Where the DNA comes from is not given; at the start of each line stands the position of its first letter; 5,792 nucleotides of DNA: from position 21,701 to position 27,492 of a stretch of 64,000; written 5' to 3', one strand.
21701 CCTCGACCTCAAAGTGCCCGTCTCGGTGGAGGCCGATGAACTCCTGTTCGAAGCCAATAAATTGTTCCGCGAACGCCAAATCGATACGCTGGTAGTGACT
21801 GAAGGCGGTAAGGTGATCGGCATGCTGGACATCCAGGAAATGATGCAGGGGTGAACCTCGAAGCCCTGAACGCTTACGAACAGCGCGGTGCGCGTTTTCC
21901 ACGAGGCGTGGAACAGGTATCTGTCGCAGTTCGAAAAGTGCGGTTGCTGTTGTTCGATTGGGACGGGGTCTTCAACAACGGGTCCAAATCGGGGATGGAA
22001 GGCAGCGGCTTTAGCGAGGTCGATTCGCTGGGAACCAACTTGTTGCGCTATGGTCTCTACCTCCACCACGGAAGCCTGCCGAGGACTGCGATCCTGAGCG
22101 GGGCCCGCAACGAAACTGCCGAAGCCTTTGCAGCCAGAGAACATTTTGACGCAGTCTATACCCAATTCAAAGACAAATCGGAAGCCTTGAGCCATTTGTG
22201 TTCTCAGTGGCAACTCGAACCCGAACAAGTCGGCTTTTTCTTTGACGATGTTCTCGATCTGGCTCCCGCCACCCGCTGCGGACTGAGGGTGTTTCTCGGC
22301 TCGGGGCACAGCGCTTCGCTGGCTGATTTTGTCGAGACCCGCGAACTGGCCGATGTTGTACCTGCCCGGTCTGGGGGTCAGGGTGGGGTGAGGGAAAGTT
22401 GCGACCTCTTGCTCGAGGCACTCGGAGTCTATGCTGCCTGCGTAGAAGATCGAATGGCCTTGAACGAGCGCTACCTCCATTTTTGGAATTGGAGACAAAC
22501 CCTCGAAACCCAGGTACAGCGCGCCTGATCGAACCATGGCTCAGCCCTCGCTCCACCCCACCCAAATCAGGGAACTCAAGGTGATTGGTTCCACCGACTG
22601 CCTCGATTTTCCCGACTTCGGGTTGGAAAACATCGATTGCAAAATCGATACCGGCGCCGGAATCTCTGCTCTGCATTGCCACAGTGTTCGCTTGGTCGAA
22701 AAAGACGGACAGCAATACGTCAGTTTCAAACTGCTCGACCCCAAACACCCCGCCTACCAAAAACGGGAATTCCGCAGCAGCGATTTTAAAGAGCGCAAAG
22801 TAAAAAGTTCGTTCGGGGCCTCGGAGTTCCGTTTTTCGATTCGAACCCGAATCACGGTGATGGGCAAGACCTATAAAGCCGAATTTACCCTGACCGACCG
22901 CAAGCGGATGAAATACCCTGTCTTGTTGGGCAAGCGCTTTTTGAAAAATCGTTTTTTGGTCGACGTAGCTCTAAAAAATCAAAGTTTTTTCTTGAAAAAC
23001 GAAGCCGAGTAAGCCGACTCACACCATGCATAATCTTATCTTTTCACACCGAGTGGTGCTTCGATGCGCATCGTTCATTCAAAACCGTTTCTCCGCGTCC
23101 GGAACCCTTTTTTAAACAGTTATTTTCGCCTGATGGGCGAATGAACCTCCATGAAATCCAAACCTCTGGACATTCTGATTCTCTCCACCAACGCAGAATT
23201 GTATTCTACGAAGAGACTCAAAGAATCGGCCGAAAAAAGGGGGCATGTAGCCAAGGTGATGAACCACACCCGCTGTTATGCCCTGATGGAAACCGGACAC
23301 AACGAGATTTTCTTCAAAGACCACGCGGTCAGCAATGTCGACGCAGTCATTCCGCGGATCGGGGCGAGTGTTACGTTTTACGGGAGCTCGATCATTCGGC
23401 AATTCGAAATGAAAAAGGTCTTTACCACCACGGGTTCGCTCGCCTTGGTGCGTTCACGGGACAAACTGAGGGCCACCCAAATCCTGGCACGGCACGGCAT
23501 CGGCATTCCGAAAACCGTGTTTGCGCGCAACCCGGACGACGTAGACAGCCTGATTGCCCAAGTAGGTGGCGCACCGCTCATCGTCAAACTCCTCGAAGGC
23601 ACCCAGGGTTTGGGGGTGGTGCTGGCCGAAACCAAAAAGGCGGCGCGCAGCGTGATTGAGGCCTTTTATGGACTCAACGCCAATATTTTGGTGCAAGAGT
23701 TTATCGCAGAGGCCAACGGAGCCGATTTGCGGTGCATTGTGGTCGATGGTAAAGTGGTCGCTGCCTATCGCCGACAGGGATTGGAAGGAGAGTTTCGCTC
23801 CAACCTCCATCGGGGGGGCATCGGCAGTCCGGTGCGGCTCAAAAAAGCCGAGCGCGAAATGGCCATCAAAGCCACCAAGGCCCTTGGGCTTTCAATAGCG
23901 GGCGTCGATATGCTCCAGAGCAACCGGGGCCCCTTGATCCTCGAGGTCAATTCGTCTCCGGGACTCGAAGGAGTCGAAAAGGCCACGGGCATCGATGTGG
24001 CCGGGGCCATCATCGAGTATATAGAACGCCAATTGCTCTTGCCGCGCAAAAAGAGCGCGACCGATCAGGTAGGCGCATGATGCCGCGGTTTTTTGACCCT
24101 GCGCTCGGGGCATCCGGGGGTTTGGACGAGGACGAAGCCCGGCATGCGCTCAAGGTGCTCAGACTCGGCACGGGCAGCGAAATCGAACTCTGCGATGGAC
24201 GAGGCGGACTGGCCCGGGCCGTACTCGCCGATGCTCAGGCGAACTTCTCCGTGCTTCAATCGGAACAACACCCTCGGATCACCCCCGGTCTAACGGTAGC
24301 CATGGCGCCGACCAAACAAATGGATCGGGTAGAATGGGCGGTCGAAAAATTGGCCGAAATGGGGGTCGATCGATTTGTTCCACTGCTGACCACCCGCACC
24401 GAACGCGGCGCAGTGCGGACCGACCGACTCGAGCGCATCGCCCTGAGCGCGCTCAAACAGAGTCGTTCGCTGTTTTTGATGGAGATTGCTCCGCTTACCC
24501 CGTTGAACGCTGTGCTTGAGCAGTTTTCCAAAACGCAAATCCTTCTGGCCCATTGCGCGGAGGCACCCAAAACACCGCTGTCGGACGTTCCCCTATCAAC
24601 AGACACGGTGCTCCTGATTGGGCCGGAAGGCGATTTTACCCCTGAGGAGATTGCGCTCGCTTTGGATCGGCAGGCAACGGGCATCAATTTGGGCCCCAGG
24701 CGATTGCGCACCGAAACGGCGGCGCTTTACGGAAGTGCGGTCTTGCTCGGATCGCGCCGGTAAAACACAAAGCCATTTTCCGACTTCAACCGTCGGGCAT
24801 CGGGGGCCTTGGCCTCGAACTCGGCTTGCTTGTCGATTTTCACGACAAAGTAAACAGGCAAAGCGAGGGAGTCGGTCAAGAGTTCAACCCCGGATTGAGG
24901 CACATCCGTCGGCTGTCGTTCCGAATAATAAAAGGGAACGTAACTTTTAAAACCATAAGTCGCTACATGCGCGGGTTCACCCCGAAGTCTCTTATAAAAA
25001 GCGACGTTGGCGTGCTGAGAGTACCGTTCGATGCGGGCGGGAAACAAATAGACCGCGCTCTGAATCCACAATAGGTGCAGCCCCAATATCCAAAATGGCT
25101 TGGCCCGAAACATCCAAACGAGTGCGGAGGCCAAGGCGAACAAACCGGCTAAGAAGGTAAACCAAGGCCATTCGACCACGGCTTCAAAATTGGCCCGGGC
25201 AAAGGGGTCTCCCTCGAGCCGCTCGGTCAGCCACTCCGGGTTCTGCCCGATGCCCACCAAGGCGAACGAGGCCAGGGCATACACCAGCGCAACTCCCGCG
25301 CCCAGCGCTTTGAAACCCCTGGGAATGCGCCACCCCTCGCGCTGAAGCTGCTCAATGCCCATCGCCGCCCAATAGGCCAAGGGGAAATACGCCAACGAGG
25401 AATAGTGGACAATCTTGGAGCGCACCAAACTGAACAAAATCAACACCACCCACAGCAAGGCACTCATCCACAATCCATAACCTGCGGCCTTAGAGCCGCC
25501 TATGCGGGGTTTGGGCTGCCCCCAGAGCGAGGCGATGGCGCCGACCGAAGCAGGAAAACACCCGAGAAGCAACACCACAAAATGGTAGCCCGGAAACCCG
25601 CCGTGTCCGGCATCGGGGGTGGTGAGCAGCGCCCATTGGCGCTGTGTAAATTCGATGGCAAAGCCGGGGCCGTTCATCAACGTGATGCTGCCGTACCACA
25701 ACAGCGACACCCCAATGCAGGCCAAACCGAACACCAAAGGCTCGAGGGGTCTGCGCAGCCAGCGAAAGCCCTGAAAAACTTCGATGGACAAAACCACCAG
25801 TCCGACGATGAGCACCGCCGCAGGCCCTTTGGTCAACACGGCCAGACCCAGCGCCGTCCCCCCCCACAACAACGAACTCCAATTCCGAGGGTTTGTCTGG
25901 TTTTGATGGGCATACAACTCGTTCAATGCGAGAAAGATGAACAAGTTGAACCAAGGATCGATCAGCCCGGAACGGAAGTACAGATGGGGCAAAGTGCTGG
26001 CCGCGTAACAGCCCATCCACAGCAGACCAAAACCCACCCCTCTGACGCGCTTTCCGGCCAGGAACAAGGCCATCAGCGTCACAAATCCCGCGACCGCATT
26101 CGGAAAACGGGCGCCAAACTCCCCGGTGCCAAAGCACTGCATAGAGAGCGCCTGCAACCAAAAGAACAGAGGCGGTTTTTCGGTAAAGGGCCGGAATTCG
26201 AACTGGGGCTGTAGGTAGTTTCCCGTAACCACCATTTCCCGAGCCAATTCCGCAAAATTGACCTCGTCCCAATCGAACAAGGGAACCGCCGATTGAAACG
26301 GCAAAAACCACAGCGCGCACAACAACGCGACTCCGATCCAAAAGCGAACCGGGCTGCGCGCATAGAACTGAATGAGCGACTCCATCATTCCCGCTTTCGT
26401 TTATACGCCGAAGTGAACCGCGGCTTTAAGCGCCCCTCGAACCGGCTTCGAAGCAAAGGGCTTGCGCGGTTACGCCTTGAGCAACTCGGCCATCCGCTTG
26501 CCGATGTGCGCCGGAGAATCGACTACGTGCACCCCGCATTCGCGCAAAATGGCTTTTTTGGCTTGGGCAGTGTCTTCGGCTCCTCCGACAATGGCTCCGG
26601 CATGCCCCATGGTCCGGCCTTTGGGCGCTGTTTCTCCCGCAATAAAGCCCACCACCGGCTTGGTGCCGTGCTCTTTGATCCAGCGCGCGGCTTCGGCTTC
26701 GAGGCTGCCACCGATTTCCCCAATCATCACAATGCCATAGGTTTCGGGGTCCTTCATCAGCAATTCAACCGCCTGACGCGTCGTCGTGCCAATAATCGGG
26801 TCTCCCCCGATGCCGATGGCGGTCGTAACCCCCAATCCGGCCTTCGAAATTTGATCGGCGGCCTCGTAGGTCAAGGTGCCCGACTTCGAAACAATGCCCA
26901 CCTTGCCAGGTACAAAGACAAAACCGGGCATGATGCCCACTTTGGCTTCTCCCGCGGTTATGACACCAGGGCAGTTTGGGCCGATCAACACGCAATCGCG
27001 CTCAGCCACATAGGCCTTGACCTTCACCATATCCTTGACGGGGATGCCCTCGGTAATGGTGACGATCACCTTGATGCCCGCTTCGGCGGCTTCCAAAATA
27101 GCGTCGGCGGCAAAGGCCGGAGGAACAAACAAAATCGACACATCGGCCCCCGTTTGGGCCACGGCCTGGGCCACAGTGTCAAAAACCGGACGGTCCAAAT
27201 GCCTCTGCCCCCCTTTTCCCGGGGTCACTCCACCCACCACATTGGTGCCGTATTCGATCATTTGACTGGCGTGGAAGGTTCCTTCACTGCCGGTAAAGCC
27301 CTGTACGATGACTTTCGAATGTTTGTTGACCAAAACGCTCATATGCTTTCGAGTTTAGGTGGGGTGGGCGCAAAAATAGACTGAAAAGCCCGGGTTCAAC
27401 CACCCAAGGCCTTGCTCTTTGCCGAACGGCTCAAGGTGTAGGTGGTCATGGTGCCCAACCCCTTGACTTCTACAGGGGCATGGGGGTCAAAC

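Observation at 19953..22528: Kdo operon in which the arabinose-5-phosphate isomerase slot holds an FSA/TalC-type aldolase fused to a KdsD-like CBS pair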

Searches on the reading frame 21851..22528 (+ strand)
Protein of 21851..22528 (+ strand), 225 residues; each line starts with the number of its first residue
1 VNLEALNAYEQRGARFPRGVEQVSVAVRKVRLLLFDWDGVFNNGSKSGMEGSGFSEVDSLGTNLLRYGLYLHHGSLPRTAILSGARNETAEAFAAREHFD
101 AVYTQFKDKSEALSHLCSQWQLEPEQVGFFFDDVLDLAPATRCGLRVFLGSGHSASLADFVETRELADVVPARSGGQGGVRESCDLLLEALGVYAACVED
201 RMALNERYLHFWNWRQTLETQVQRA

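Call 3: search_protein_families(library=pfam, proteins=[window:21851-22528:+], max_evalue=0.01)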
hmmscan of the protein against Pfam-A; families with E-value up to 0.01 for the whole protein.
window:21851-22528:+ (225 aa): 0 families

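Call 4: search_protein_families(library=ncbifam, proteins=[window:21851-22528:+], max_evalue=0.01)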
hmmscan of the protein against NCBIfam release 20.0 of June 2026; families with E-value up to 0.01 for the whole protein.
window:21851-22528:+ (225 aa): 5 families
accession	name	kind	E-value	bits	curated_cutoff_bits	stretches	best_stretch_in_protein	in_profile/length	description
NF007019.0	PRK09484.1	equivalog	8.4e-17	61.4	208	1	22-192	17-177/187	3-deoxy-manno-octulosonate-8-phosphatase KdsC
TIGR01670.1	KdsC-phosphatas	subfamily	5.5e-11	42.6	106.95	1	31-190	2-151/154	3-deoxy-D-manno-octulosonate 8-phosphate phosphatase, YrbI family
NF058599.1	KDN-9-PPhBT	equivalog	1.7e-09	38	180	1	30-188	2-150/152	3-deoxy-D-glycero-D-galacto-nonulopyranosonate 9-phosphatase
TIGR02726.1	phenyl_P_delta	equivalog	5.3e-08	33.3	281.95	1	28-197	5-164/169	phenylphosphate carboxylase subunit delta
TIGR01509.1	HAD-SF-IA-v3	subfamily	0.005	17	29.4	0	79-148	82-152/154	HAD-IA family hydrolase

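Call 57: search_solved_structures(query=window:21851-22525:+, max_evalue=0.01, show_alignments=2)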
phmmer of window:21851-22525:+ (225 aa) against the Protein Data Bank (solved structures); distinct sequences matched with E-value up to 0.01: 14.
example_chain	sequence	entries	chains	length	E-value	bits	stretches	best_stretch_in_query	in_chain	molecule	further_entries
3n07_A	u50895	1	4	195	5.8e-14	55.6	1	27-191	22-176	3-deoxy-D-manno-octulosonate 8-phosphate phosphatase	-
3mn1_A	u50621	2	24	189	5.5e-13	52.4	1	28-196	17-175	probable yrbi family phosphatase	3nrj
2r8e_A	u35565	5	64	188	1.4e-10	44.6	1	24-192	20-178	3-deoxy-D-manno-octulosonate 8-phosphate phosphatase | YrbI from Escherichia coli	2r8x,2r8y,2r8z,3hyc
3i6b_A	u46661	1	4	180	1.6e-10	44.3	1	24-192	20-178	3-deoxy-D-manno-octulosonate 8-phosphate phosphatase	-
7t35_A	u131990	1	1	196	6.2e-10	42.4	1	27-192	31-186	3-deoxy-D-manno-octulosonate 8-phosphate phosphatase KdsC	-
3ij5_A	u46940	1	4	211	1.1e-09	41.6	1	26-190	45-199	3-deoxy-D-manno-octulosonate 8-phosphate phosphatase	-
4hgq_A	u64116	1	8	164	2.7e-08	37.1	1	28-188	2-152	Acylneuraminate cytidylyltransferase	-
3n1u_A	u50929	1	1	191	2.7e-08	37.1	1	26-192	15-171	Hydrolase, HAD superfamily, subfamily III A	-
2p9j_A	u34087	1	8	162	3e-08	36.9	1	27-187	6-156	Hypothetical protein AQ2171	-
4hgr_A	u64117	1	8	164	6.7e-08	35.8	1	28-188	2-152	Acylneuraminate cytidylyltransferase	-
3e81_A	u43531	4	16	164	1.3e-07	34.8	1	28-188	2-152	Acylneuraminate cytidylyltransferase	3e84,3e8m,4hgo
4um5_A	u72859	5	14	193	3.1e-07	33.6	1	20-196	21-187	3-DEOXY-D-MANNO-OCTULOSONATE 8-PHOSPHATE PHOSPHATASE KDSC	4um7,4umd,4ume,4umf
4nav_D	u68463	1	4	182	5.4e-07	32.8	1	28-194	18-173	HYPOTHETICAL PROTEIN XCC279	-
1j8d_A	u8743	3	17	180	0.0038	20.3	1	30-193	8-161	deoxy-D-mannose-octulosonate 8-phosphate phosphatase | 3-deoxy-D-manno-octulosonate 8-phosphate phosphatase KdsC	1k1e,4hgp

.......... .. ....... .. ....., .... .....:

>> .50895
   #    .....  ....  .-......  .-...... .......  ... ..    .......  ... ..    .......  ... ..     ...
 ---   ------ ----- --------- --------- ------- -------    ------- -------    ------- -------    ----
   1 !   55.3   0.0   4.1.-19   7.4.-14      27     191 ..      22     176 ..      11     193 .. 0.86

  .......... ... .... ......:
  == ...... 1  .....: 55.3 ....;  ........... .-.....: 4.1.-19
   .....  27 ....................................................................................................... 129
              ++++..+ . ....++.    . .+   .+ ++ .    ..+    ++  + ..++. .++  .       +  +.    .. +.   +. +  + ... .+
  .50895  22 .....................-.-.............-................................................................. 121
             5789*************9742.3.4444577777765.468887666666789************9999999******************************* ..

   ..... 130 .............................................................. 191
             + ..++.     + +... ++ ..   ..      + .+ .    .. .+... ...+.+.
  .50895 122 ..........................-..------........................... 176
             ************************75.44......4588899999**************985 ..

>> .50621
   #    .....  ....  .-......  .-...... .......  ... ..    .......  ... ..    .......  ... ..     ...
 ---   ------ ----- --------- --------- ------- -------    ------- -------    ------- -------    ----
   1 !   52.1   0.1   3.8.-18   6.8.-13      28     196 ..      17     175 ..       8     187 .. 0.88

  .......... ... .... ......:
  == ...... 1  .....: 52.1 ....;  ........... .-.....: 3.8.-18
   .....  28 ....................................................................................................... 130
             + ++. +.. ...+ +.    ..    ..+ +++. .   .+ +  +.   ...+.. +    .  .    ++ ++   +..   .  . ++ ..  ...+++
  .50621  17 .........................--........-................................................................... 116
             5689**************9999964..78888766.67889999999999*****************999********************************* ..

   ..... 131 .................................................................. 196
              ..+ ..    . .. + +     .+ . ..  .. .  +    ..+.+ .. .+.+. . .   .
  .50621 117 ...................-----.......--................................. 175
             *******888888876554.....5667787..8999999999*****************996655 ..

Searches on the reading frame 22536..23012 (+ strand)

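Call 3: search_protein_families(library=pfam, proteins=[window:22536-23012:+], max_evalue=0.01)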
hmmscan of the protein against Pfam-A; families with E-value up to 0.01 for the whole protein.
window:22536-23012:+ (158 aa): 1 family
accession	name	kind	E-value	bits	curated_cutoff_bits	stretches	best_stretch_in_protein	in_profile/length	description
PF05618.17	Zn_protease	-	1.1e-23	84.1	27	1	23-147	8-132/138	Putative ATP-dependent zinc protease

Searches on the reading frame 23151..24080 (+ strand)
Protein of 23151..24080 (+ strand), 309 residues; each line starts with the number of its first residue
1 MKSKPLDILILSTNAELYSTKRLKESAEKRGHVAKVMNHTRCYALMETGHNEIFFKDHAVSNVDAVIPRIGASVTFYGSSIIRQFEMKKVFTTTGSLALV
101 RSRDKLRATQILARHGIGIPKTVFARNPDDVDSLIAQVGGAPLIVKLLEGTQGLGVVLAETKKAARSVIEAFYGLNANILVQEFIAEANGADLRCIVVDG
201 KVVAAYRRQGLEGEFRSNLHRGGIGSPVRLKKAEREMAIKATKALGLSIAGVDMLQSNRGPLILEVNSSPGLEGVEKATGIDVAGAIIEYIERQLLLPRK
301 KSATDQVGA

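Call 3: search_protein_families(library=pfam, proteins=[window:23151-24080:+], max_evalue=0.01)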
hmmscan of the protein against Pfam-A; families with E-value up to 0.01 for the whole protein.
window:23151-24080:+ (309 aa): 7 families
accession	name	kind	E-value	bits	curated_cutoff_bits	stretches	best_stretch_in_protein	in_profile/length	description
PF08443.16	RimK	-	9.2e-71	237.8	21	1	103-291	2-188/188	RimK-like ATP-grasp domain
PF18030.7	Rimk_N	-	1.2e-33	115.7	26.4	1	6-99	1-94/94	RimK PreATP-grasp domain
PF02955.21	GSH-S_ATP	-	5.8e-19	68.6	23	1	119-267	12-160/175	Prokaryotic glutathione synthetase, ATP-grasp domain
PF14397.11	ATPgrasp_ST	-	3.7e-11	43.2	31.4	2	103-230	20-178/278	Sugar-transfer associated ATP-grasp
PF02655.19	ATP-grasp_3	-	3.7e-10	40.6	23.2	1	104-268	3-155/160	ATP-grasp domain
PF07478.18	Dala_Dala_lig_C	-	1.9e-05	24.7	24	1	124-272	20-178/204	D-ala D-ala ligase C-terminus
PF08442.15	ATP-grasp_2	-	0.0024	17.9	29.5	1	107-176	6-79/202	ATP-grasp domain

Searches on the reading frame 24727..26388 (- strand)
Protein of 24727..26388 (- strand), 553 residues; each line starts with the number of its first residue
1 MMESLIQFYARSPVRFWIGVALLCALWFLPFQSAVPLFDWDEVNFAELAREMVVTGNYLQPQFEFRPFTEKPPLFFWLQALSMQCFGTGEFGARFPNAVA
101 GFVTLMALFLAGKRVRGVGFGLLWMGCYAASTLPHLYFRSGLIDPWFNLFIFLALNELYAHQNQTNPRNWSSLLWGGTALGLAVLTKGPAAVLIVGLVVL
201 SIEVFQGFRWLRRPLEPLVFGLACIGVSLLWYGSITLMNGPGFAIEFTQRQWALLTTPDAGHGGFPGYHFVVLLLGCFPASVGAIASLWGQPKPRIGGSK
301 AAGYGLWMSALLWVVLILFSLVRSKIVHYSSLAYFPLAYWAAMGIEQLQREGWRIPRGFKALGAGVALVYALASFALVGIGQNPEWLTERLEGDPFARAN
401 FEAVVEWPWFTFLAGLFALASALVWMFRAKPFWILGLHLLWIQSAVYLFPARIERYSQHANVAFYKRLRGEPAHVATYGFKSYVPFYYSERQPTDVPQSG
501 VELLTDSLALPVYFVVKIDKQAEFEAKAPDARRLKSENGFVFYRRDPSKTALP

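Call 29: search_protein_families(library=pfam, proteins=[window:24727-26388:-], max_evalue=0.0001)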
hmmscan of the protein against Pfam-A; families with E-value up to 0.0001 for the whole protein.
window:24727-26388:- (553 aa): 2 families
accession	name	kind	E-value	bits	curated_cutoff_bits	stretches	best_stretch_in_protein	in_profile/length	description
PF13231.12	PMT_2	-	1.1e-15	58.7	26.1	1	71-231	2-160/160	Dolichyl-phosphate-mannose-protein mannosyltransferase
PF02366.24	PMT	-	3.5e-09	37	22.7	1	45-204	35-200/245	Dolichyl-phosphate-mannose-protein mannosyltransferase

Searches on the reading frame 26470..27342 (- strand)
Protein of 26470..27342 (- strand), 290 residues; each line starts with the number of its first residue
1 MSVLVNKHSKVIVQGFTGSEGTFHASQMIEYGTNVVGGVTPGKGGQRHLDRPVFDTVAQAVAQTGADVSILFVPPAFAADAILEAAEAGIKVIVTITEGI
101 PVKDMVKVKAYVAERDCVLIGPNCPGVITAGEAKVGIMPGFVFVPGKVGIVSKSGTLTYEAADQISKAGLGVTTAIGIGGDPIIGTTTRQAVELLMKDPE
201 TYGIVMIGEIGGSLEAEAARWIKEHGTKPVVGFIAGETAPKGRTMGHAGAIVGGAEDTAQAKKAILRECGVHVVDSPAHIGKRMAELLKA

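Call 29: search_protein_families(library=pfam, proteins=[window:26470-27342:-], max_evalue=0.0001)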
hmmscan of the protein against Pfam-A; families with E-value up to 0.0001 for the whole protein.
window:26470-27342:- (290 aa): 4 families
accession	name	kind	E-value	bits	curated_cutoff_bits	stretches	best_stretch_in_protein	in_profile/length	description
PF02629.25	CoA_binding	-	2.3e-30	105.6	22.3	1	6-99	1-97/97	CoA binding domain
PF00549.24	Ligase_CoA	-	8.7e-22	78.1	24.5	1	151-268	1-124/128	CoA-ligase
PF13607.11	Succ_CoA_lig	-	2.2e-10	40.8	27.4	1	145-278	1-129/138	Succinyl-CoA ligase like flavodoxin domain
PF13380.12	CoA_binding_2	-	1.4e-06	29.2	22.8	1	25-128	20-114/116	CoA binding domain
